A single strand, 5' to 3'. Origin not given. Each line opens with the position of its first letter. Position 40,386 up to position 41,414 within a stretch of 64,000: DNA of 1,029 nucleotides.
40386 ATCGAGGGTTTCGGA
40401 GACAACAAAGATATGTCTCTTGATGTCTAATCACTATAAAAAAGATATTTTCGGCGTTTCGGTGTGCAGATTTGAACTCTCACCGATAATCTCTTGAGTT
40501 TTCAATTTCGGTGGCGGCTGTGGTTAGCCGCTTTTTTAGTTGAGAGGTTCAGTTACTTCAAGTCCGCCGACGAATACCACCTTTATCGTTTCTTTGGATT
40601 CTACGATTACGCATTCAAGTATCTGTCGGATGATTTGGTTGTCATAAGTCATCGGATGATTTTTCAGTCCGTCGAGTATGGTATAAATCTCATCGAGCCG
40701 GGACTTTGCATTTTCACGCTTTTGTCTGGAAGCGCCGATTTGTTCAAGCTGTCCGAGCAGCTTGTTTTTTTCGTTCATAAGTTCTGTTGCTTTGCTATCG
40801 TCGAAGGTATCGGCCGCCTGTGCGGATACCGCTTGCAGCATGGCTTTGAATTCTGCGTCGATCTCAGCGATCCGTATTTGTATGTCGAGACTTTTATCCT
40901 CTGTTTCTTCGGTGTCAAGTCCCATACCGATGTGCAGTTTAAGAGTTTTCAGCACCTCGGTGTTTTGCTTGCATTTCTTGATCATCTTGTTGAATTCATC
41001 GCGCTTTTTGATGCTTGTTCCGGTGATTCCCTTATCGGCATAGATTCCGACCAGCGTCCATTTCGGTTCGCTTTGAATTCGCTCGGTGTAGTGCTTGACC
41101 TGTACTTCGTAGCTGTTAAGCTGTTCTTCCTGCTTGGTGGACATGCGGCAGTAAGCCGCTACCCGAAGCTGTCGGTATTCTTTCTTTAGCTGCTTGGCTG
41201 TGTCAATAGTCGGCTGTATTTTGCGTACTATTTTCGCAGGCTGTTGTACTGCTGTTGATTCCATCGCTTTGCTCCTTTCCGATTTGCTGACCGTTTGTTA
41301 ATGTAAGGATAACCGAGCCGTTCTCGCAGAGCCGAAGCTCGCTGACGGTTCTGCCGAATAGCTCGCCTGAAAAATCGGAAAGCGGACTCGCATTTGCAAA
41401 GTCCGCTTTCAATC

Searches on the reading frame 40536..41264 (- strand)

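Call 3: search_protein_families(library=pfam, proteins=[window:40536-41264:-], max_evalue=0.01)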
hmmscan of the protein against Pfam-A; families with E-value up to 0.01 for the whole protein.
window:40536-41264:- (242 aa): 2 families
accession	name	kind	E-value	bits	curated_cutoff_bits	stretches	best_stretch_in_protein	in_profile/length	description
PF00239.26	Resolvase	-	7.3e-10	39.6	23.3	1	35-101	1-64/145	Resolvase, N terminal domain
PF04926.20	PAP_RNA-bind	-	0.0012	19.1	24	1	18-147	44-148/181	Poly(A) polymerase predicted RNA binding domain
